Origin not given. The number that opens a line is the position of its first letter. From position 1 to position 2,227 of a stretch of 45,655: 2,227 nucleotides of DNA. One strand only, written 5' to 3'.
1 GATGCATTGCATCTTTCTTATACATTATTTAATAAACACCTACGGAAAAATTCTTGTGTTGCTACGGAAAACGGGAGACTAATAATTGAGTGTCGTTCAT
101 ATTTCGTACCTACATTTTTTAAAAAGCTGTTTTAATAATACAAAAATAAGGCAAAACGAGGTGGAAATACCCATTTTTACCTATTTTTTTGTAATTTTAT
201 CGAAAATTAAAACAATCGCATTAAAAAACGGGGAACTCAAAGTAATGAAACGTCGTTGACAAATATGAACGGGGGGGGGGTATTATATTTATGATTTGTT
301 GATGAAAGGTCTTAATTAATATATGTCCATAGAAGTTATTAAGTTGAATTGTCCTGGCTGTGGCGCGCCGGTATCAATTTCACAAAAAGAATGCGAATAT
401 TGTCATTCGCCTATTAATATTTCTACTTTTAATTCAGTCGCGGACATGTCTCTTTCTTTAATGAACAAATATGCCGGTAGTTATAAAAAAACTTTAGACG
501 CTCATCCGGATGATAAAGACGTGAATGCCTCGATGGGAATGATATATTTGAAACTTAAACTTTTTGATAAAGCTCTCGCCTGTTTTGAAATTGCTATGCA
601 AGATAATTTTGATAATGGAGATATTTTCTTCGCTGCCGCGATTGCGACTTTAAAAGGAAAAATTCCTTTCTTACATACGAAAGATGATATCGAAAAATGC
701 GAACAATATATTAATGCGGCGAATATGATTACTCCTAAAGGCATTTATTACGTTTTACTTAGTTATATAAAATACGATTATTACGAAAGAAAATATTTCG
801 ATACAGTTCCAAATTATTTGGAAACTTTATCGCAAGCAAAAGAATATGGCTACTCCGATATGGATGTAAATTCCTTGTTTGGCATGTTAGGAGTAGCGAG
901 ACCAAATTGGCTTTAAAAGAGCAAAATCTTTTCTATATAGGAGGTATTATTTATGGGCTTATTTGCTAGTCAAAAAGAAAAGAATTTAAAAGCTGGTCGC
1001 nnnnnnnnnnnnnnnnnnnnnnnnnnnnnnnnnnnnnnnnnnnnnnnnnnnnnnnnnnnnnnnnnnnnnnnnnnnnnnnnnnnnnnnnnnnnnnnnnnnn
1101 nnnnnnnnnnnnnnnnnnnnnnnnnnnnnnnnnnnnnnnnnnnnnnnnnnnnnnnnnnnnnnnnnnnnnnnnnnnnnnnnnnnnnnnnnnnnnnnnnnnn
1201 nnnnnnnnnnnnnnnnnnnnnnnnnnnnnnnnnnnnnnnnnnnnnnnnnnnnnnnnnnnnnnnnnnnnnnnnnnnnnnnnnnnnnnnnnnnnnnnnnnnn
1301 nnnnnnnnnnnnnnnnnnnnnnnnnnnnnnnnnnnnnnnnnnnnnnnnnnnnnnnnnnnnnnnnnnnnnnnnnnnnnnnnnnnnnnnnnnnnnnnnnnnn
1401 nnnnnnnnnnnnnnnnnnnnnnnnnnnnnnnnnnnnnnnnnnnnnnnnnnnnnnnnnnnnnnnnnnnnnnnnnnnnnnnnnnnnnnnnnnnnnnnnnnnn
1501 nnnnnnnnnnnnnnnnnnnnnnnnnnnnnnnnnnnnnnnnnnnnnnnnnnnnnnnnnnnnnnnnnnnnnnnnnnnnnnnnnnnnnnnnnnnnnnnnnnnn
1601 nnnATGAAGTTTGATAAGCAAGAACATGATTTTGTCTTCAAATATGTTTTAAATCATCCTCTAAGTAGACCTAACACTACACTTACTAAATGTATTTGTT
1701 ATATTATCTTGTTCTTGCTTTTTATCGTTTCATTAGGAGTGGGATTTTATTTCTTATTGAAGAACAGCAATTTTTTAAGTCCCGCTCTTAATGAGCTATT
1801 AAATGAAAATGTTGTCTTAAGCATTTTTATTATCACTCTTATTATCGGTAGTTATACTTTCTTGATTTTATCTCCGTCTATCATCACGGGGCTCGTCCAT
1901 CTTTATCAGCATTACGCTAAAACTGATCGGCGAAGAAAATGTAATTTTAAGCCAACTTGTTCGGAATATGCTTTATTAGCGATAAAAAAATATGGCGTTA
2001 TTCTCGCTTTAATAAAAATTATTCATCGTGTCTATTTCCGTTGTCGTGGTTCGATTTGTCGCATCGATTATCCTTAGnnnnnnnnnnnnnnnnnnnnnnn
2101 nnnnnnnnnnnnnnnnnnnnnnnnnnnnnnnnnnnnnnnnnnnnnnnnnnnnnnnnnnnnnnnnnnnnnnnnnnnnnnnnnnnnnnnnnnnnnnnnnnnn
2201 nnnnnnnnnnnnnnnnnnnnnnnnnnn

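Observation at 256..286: Poly-G tract in the -35/-10 spacer: likely slipped-strand phase variation of the operon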

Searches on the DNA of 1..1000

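Call 83: search_rna_families(source=window, start=1, end=1000, threshold=evalue, max_evalue=1)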
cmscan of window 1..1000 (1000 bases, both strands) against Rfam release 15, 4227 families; matches with E-value up to 1: 0.
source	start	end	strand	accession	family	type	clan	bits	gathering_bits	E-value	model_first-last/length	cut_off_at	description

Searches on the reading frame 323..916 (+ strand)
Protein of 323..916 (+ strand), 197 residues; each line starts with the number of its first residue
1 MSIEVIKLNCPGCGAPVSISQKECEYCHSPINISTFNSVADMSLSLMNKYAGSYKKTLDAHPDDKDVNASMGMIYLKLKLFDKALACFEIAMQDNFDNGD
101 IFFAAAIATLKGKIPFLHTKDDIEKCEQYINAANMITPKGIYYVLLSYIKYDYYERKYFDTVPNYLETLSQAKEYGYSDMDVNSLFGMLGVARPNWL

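Call 7: search_protein_families(library=pfam, proteins=[window:323-916:+], max_evalue=0.01)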
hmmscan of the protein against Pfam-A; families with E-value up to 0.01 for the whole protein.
window:323-916:+ (197 aa): 8 families
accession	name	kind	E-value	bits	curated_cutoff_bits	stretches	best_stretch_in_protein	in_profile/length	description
PF00515.34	TPR_1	-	0.00052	20.2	27.8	1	71-91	7-27/34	Tetratricopeptide repeat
PF10571.15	UPF0547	-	0.00083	19.9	29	1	9-27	2-20/26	Uncharacterised protein family UPF0547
PF13181.12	TPR_8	-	0.0012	19.3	25.7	0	69-89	5-25/34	Tetratricopeptide repeat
PF14559.12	TPR_19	-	0.0027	18.4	25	1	54-97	14-57/68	Tetratricopeptide repeat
PF13248.11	Zn_ribbon_3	-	0.0033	17.3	27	1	8-27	3-22/26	zinc-ribbon domain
PF07719.23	TPR_2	-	0.0047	17.4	27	0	71-93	7-29/34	Tetratricopeptide repeat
PF13240.11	Zn_Ribbon_1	-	0.0072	16.5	25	0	10-30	2-22/23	zinc-ribbon domain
PF12773.13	DZR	-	0.0076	16.8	27.3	0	9-27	26-44/45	Double zinc ribbon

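Call 8: search_protein_families(library=padloc, proteins=[window:323-916:+], max_evalue=0.01)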
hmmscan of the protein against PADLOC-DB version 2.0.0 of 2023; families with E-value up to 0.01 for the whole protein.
window:323-916:+ (197 aa): 0 families

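Call 16: find_encoding_contigs(protein=window:323-916:+, flank=3000, max_places=10)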
Protein window:323-916:+ (197 aa): 8 contigs read that carry it; 2 places shown.
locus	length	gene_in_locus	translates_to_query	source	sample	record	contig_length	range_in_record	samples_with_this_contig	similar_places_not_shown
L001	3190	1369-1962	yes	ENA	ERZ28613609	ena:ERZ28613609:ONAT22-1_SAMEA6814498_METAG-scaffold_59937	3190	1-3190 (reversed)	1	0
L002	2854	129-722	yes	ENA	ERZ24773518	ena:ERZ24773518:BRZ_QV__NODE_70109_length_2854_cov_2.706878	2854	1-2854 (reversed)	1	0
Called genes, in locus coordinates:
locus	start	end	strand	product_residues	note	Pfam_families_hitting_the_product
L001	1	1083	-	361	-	?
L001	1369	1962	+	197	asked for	-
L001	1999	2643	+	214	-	-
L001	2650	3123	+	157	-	PF01809:YidD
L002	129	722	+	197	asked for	-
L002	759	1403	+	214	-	-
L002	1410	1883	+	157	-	PF01809:YidD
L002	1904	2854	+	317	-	?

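Call 19: search_protein_families(library=pfam, proteins=[L001:1-1083:-], max_evalue=0.01)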
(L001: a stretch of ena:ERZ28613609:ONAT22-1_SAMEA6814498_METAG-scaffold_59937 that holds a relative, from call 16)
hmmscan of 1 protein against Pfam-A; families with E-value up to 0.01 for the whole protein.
L001:1-1083:- (361 aa): 2 families
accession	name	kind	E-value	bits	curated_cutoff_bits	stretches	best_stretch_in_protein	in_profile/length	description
PF00120.29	Gln-synt_C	-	6.8e-96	321.8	24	1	114-361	2-257/344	Glutamine synthetase, catalytic domain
PF03951.24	Gln-synt_N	-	1.3e-26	92.4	33.4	1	24-106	1-81/82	Glutamine synthetase, beta-Grasp domain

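Call 20: find_homologous_proteins(query=window:323-916:+)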
Query window:323-916:+ (197 aa): 187 proteins with E <= 0.001 among 224 candidates; the best 120 are listed.
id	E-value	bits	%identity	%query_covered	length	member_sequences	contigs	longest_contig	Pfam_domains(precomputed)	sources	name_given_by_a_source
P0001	1.4e-117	409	90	100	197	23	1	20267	PF14559.13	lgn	-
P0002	3.4e-72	261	58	99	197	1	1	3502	PF14559.13,PF13431.13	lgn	-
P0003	6.8e-72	260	60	99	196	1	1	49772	PF14559.13,PF13431.13,PF00515.35,PF07719.24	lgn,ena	-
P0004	1.6e-71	259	59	99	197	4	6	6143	PF14559.13,PF13431.13,PF00515.35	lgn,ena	-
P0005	2.3e-71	258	58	98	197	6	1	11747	PF14559.13,PF13431.13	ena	-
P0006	2.5e-71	258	59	98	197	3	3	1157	PF14559.13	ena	-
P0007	3.3e-71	258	60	99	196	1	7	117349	PF14559.13,PF13431.13,PF00515.35,PF07719.24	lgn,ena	-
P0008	4.8e-71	257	58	99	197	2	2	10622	PF14559.13,PF13431.13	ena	-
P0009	5.2e-71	257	58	99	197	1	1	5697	PF14559.13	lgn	-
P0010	6.8e-71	257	58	99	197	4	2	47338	PF14559.13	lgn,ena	-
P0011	8.4e-71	256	58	98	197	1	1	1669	PF14559.13,PF13431.13,PF00515.35,PF07719.24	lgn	-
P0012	1.6e-70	255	57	99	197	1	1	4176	PF14559.13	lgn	-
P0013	2.3e-70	255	57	100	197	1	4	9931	PF14559.13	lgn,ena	-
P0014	2.4e-70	255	59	100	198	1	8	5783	PF14559.13,PF13431.13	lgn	-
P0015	3.5e-70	254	57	99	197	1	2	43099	PF14559.13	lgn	-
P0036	5.4e-68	247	56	99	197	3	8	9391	PF14559.13,PF13431.13,PF00515.35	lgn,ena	-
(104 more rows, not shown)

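Call 26: find_encoding_contigs(protein=P0001, flank=10000, max_places=10)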
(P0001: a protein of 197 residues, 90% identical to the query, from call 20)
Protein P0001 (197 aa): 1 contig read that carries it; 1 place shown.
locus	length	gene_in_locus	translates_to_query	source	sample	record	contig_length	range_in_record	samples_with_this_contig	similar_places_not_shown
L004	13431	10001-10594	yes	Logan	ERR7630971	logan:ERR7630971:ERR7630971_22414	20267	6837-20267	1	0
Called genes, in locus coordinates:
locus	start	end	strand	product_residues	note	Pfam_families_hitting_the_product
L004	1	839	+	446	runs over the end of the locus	PF00344:SecY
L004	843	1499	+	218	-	PF00406:ADK, PF13238:AAA_18 (weak), PF13207:AAA_17, PF05191:ADK_lid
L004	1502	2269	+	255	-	PF00557:Peptidase_M24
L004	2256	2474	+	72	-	PF01176:eIF-1a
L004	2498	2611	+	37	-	PF00444:Ribosomal_L36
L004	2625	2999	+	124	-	PF00416:Ribosomal_S13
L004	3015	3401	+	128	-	PF00411:Ribosomal_S11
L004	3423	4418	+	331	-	PF01193:RNA_pol_L, PF01000:RNA_pol_A_bac, PF03118:RNA_pol_A_CTD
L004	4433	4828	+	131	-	PF01196:Ribosomal_L17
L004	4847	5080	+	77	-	-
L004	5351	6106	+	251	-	-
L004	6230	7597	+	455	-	-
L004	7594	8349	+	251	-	-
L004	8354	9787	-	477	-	PF03951:Gln-synt_N, PF00120:Gln-synt_C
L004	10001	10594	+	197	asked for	PF14559:TPR_19 (faint)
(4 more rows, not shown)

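Call 43: find_encoding_contigs(protein=P0036, flank=7000, max_places=10)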
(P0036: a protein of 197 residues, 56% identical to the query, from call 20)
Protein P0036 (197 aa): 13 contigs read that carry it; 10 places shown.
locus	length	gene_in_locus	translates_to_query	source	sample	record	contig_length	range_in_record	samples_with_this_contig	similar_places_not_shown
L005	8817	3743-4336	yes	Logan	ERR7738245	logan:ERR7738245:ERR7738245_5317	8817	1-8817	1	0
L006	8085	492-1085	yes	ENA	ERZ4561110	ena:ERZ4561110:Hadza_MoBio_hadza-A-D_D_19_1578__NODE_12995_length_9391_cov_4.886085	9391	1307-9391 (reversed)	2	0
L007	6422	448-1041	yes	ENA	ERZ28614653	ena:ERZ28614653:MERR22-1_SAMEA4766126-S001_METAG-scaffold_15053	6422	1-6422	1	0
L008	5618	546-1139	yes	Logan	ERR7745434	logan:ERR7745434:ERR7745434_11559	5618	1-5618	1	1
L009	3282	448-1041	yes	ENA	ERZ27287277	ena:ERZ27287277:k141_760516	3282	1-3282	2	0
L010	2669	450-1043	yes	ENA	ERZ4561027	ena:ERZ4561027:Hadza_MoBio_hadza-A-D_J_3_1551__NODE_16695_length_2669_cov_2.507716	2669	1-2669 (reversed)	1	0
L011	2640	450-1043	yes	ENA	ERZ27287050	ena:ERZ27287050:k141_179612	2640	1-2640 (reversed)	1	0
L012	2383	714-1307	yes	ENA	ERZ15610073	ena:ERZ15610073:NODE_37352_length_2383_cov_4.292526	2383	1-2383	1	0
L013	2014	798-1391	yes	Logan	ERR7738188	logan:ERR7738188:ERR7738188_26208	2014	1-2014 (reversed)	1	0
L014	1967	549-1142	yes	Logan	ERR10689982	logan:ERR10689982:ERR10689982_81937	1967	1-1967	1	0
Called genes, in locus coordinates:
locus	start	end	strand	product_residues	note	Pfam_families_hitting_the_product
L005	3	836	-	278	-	?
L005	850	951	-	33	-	-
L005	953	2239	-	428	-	PF14501:HATPase_c_5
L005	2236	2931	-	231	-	PF00072:Response_reg, PF04397:LytTR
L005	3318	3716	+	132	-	-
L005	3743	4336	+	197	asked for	PF00515:TPR_1 (faint), PF13431:TPR_17 (faint), PF14559:TPR_19 (weak)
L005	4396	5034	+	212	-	-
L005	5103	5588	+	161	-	PF01809:YidD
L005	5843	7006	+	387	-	PF13421:Band_7_1, PF09851:SHOCT (weak)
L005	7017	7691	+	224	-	-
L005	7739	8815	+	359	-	?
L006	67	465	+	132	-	-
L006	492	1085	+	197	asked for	PF00515:TPR_1 (faint), PF13431:TPR_17 (faint), PF14559:TPR_19 (weak)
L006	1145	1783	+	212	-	-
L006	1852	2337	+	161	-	PF01809:YidD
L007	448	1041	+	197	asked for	PF00515:TPR_1 (faint), PF13431:TPR_17 (faint), PF14559:TPR_19 (weak)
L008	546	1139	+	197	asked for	PF00515:TPR_1 (faint), PF13431:TPR_17 (faint), PF14559:TPR_19 (weak)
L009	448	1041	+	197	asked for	PF00515:TPR_1 (faint), PF13431:TPR_17 (faint), PF14559:TPR_19 (weak)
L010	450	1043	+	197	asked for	PF00515:TPR_1 (faint), PF13431:TPR_17 (faint), PF14559:TPR_19 (weak)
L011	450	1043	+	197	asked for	PF00515:TPR_1 (faint), PF13431:TPR_17 (faint), PF14559:TPR_19 (weak)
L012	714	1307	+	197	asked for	PF00515:TPR_1 (faint), PF13431:TPR_17 (faint), PF14559:TPR_19 (weak)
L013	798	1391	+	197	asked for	PF00515:TPR_1 (faint), PF13431:TPR_17 (faint), PF14559:TPR_19 (weak)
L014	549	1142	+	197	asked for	PF00515:TPR_1 (faint), PF13431:TPR_17 (faint), PF14559:TPR_19 (weak)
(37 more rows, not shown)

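Call 46: list_cluster_members(proteins=[P0001, window:323-916:+])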
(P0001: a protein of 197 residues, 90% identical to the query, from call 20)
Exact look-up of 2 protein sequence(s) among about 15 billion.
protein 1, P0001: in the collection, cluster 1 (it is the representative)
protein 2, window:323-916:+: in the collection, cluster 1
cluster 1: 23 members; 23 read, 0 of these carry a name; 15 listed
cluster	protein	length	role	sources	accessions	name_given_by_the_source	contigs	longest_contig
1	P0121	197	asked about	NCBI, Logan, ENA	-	-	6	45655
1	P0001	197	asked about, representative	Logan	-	-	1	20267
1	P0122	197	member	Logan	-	-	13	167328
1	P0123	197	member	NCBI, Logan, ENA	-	-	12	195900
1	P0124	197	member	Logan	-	-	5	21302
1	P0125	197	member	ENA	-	-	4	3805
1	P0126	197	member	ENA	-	-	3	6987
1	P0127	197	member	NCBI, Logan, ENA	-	-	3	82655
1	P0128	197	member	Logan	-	-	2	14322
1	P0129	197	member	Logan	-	-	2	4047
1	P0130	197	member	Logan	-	-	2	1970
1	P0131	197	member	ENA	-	-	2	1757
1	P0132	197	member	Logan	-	-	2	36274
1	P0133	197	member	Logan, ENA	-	-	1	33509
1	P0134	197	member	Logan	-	-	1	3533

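Call 47: find_encoding_contigs(protein=P0122, flank=7000, max_places=10)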
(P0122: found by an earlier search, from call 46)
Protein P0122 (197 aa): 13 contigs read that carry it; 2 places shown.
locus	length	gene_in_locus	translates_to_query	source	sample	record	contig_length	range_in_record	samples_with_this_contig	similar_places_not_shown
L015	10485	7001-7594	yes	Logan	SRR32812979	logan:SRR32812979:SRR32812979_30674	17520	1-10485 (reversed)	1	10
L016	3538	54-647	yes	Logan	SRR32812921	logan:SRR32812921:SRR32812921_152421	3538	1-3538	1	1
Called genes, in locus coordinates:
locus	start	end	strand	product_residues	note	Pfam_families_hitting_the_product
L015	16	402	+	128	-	PF00411:Ribosomal_S11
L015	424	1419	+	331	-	PF01193:RNA_pol_L, PF01000:RNA_pol_A_bac, PF03118:RNA_pol_A_CTD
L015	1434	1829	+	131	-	PF01196:Ribosomal_L17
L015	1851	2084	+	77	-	-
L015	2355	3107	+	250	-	-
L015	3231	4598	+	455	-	-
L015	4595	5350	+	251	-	-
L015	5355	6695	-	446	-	PF03951:Gln-synt_N, PF00120:Gln-synt_C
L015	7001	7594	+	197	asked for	PF14559:TPR_19 (faint)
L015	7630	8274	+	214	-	-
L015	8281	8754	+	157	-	PF01809:YidD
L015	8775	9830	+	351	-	PF13421:Band_7_1, PF09851:SHOCT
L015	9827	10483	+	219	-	?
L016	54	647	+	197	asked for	PF14559:TPR_19 (faint)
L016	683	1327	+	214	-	-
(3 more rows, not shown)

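Call 48: find_encoding_contigs(protein=P0123, flank=7000, max_places=10)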
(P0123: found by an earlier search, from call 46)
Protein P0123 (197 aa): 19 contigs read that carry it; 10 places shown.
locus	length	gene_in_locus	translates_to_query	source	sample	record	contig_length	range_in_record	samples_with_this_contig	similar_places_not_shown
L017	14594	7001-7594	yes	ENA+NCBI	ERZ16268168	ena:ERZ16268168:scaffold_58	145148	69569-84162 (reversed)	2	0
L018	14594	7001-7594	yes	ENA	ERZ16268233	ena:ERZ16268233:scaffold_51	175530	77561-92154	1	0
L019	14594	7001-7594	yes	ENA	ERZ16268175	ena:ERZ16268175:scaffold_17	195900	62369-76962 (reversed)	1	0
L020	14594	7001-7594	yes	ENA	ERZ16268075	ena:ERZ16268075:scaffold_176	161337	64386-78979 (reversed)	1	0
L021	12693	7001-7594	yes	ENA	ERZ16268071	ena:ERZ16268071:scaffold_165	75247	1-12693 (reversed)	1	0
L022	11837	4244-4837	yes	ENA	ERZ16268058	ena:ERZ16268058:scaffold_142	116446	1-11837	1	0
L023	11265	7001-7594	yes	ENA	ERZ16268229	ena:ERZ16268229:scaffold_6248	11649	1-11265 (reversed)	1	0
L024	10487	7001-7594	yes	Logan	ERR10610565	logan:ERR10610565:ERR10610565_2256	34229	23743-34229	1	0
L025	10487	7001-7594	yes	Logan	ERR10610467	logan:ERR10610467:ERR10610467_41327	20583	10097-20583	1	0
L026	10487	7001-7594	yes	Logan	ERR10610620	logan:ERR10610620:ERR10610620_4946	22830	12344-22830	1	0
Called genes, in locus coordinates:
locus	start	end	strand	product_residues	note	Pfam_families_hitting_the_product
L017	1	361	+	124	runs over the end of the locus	PF00416:Ribosomal_S13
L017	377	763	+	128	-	PF00411:Ribosomal_S11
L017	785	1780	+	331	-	PF01193:RNA_pol_L, PF01000:RNA_pol_A_bac, PF03118:RNA_pol_A_CTD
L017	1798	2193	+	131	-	PF01196:Ribosomal_L17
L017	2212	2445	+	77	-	-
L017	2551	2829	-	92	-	-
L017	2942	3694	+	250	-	-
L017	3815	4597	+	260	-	-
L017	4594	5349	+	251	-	-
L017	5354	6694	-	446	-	PF03951:Gln-synt_N, PF00120:Gln-synt_C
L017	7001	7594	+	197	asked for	-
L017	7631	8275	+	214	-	-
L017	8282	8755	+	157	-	PF01809:YidD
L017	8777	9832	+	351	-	PF13421:Band_7_1, PF09851:SHOCT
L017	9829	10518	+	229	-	-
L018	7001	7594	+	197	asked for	-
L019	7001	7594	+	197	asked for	-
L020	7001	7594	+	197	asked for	-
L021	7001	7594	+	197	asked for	-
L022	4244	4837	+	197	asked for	-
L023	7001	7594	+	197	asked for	-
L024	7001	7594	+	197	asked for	-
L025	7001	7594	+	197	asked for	-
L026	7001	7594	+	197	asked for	-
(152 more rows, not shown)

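Call 50: find_encoding_contigs(protein=P0124, flank=7000, max_places=6)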
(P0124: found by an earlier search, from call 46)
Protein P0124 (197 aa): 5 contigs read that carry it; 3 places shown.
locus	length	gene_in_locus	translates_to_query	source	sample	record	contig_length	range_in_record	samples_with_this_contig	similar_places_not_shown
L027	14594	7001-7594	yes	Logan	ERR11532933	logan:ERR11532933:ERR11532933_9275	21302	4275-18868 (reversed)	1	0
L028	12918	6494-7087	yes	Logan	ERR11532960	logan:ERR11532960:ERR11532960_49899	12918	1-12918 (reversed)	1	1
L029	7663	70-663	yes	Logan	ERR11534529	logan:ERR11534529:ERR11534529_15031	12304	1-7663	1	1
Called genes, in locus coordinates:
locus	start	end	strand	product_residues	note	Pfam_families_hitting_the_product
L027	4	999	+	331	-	PF01193:RNA_pol_L, PF01000:RNA_pol_A_bac, PF03118:RNA_pol_A_CTD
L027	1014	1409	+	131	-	PF01196:Ribosomal_L17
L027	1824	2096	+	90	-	-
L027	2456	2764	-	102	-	-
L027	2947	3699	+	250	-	-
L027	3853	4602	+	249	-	-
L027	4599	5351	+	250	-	-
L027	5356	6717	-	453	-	PF03951:Gln-synt_N, PF00120:Gln-synt_C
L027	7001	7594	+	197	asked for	-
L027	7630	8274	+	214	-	-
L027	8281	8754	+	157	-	PF01809:YidD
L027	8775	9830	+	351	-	PF13421:Band_7_1, PF09851:SHOCT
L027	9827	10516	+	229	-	-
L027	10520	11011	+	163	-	-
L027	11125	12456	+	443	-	PF12773:DZR, PF13240:Zn_Ribbon_1 (weak), PF13248:Zn_ribbon_3 (faint), PF24463:DUF7577 (faint)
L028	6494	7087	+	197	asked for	-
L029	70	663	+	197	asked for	-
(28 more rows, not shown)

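Call 51: find_encoding_contigs(protein=P0128, flank=7000, max_places=6)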
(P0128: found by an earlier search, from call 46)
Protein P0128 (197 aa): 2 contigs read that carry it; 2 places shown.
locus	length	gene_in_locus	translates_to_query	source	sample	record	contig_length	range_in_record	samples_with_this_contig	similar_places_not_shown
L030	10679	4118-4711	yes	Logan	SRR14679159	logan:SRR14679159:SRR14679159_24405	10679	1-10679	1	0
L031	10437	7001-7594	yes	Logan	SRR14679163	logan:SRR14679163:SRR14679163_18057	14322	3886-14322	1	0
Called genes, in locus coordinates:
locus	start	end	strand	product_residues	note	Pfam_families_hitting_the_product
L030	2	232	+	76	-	?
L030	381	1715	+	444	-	-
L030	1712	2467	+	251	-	-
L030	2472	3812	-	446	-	PF03951:Gln-synt_N, PF00120:Gln-synt_C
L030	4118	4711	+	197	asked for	PF14559:TPR_19 (faint)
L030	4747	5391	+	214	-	-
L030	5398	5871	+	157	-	PF01809:YidD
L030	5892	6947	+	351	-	PF13421:Band_7_1, PF01145:Band_7 (faint), PF09851:SHOCT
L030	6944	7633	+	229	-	-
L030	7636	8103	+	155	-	-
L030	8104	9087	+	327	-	-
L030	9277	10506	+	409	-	PF14691:Fer4_20, PF00070:Pyr_redox (faint), PF01494:FAD_binding_3 (weak), PF07992:Pyr_redox_2, PF13450:NAD_binding_8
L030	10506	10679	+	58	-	?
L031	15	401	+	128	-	PF00411:Ribosomal_S11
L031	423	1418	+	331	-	PF01193:RNA_pol_L, PF01000:RNA_pol_A_bac, PF03118:RNA_pol_A_CTD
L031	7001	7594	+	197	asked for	PF14559:TPR_19 (faint)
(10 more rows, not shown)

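Call 52: find_encoding_contigs(protein=P0127, flank=7000, max_places=6)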
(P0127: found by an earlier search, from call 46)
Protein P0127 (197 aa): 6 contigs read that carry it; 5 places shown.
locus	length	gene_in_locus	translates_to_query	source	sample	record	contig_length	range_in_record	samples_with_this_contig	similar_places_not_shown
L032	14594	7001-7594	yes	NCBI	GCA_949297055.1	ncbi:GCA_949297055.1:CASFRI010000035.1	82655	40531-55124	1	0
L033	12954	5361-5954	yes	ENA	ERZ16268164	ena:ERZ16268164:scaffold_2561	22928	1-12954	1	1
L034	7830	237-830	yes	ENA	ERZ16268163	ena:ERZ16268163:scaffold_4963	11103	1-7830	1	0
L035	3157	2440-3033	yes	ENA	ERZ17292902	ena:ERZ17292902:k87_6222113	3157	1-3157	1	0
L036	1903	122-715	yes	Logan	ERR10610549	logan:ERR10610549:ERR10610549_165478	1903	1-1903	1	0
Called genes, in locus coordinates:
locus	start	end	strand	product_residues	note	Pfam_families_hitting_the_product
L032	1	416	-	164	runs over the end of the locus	-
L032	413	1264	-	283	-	PF13151:DUF3990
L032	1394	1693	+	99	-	-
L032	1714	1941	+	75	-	-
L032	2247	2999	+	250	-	-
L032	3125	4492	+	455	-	-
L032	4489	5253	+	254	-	-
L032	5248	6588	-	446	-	PF03951:Gln-synt_N, PF00120:Gln-synt_C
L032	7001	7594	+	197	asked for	-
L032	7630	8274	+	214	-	-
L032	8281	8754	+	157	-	PF01809:YidD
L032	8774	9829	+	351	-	PF13421:Band_7_1, PF01145:Band_7 (faint), PF09851:SHOCT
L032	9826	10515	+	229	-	-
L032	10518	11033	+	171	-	-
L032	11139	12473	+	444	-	PF12773:DZR, PF13240:Zn_Ribbon_1 (weak), PF24463:DUF7577 (faint), PF13240:Zn_Ribbon_1 (weak), PF13248:Zn_ribbon_3 (weak)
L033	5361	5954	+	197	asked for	-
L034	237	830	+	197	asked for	-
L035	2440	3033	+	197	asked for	-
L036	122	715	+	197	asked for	-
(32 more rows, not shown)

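Call 63: search_protein_families(library=ncbifam, proteins=[window:323-916:+], max_evalue=0.01)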
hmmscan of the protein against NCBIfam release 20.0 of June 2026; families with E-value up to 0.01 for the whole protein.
window:323-916:+ (197 aa): 3 families
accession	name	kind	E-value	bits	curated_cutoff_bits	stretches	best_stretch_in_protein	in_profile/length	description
NF040959.1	MamA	equivalog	2.2e-05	24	200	1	52-108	92-148/204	magnetosome protein MamA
TIGR02521.1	type_IV_pilW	equivalog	0.0015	18.1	154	1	55-101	55-101/234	type IV pilus biogenesis/stability protein PilW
TIGR00540.1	TPR_hemY_coli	hypoth_equivalog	0.0025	16.6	142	1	55-108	316-369/385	heme biosynthesis-associated TPR protein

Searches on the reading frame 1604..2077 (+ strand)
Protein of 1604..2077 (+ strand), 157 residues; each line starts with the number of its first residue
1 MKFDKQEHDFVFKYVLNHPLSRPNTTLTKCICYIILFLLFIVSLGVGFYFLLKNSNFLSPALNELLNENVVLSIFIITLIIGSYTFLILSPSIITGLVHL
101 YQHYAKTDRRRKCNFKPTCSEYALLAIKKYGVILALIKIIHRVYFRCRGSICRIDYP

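Call 7: search_protein_families(library=pfam, proteins=[window:1604-2077:+], max_evalue=0.01)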
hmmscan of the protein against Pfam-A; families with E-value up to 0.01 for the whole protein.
window:1604-2077:+ (157 aa): 2 families
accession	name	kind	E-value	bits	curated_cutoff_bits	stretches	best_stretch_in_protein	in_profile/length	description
PF01809.23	YidD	-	9.7e-14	51.3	27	1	93-148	3-57/67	Putative membrane protein insertion efficiency factor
PF11137.13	DUF2909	-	0.00025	21.3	31.4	1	34-84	6-55/60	Protein of unknown function (DUF2909)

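Call 8: search_protein_families(library=padloc, proteins=[window:1604-2077:+], max_evalue=0.01)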
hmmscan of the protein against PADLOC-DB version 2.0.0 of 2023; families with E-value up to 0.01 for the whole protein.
window:1604-2077:+ (157 aa): 0 families

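Call 63: search_protein_families(library=ncbifam, proteins=[window:1604-2077:+], max_evalue=0.01)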
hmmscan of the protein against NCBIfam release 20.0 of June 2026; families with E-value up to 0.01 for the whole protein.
window:1604-2077:+ (157 aa): 3 families
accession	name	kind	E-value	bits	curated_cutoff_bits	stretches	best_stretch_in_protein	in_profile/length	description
TIGR00278.2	TIGR00278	equivalog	1.2e-12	47.5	40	1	94-148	4-57/64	membrane protein insertion efficiency factor YidD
NF033233.1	twin_helix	hypoth_equivalog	0.00036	20.3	49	1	31-84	2-53/58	twin transmembrane helix small protein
NF037979.1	Na_transp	subfamily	0.0017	17.4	50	1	28-110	188-265/419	sodium-dependent transporter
